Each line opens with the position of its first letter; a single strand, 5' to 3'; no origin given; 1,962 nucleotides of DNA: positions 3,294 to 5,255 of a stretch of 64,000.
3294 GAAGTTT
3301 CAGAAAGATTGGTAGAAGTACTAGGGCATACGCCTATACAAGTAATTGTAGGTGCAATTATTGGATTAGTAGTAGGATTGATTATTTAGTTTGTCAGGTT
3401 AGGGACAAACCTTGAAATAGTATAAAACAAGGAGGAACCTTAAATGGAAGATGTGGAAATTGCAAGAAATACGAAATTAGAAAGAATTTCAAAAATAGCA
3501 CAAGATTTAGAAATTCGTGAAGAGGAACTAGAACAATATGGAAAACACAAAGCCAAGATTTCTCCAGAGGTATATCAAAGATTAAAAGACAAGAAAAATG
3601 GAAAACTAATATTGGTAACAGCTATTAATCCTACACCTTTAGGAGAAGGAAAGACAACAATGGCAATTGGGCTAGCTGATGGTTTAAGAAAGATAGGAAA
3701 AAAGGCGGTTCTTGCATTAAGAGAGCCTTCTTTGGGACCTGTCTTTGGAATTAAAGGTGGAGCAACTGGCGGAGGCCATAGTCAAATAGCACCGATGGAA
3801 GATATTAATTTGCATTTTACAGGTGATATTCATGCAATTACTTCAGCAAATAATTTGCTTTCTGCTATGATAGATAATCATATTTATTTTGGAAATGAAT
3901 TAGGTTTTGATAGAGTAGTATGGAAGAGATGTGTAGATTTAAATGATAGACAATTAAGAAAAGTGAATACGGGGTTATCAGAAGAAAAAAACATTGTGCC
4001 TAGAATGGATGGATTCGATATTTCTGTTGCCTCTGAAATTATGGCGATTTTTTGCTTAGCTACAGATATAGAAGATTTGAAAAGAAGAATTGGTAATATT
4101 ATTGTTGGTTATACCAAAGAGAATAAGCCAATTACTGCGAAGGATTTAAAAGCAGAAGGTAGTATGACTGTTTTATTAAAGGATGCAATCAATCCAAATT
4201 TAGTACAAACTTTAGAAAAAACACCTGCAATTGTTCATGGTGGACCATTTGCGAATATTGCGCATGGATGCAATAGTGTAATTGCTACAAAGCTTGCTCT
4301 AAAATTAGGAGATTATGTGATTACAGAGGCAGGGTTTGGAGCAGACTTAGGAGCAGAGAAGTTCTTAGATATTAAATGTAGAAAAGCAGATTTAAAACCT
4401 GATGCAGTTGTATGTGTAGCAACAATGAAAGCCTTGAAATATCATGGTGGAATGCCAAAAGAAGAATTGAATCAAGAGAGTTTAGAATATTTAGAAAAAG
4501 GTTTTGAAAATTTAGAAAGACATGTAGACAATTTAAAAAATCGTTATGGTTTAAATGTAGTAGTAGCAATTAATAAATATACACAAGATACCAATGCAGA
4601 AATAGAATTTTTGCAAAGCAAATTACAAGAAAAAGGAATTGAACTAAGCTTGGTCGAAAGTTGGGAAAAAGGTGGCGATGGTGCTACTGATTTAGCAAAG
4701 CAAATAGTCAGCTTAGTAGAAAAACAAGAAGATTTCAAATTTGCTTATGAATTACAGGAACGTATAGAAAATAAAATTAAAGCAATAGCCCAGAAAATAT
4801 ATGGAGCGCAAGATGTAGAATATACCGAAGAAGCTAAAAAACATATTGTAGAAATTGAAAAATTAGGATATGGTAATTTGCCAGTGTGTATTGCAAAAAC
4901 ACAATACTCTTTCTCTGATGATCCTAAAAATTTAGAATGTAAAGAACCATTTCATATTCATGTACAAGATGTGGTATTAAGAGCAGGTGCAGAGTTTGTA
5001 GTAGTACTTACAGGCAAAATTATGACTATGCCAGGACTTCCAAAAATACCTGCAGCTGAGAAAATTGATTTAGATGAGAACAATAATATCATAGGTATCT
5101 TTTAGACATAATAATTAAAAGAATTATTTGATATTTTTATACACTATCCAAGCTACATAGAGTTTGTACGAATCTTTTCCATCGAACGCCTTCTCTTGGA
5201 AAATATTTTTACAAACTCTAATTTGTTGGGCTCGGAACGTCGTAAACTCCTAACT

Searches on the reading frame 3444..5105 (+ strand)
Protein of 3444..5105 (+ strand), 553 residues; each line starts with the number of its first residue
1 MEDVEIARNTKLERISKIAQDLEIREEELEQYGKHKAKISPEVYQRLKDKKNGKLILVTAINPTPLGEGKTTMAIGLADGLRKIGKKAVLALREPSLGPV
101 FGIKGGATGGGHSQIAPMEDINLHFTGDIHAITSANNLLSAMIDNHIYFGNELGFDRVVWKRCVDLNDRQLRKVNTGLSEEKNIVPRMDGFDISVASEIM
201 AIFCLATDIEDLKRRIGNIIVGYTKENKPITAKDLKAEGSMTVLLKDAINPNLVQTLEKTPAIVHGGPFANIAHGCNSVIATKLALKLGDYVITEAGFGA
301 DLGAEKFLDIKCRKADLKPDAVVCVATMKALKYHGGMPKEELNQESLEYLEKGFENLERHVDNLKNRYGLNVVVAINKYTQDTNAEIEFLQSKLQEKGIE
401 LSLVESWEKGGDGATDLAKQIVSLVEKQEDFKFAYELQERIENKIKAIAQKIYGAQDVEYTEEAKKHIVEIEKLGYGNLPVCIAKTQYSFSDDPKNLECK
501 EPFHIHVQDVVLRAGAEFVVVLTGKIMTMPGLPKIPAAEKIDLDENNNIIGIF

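Call 50: find_encoding_contigs(protein=window:3444-5105:+, flank=10000, max_places=1)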
Protein window:3444-5105:+ (553 aa): 17 contigs read that carry it; 1 place shown.
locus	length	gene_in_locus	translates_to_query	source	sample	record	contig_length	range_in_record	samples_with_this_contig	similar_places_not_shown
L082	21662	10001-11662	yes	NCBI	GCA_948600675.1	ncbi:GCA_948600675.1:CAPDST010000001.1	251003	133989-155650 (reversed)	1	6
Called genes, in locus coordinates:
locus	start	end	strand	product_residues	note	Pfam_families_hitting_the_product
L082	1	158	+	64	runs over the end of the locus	PF01192:RNA_pol_Rpb6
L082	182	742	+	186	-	PF13189:Cytidylate_kin2, PF13207:AAA_17 (weak), PF13238:AAA_18, PF02224:Cytidylate_kin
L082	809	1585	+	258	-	PF17764:PriA_3primeBD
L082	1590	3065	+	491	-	PF00270:DEAD, PF04851:ResIII (weak), PF18319:Zn_ribbon_PriA, PF00271:Helicase_C (weak), PF18074:PriA_C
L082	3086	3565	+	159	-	PF01327:Pep_deformylase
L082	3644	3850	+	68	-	-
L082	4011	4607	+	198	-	-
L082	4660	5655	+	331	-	PF00551:Formyl_trans_N, PF02911:Formyl_trans_C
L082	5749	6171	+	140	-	PF03780:Asp23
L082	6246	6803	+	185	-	PF03780:Asp23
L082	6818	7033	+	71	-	-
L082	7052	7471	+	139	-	PF01029:NusB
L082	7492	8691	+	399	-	PF13742:tRNA_anti_2, PF01336:tRNA_anti-codon, PF02601:Exonuc_VII_L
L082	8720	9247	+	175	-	-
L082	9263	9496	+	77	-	PF02609:Exonuc_VII_S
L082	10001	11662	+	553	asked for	PF01268:FTHFS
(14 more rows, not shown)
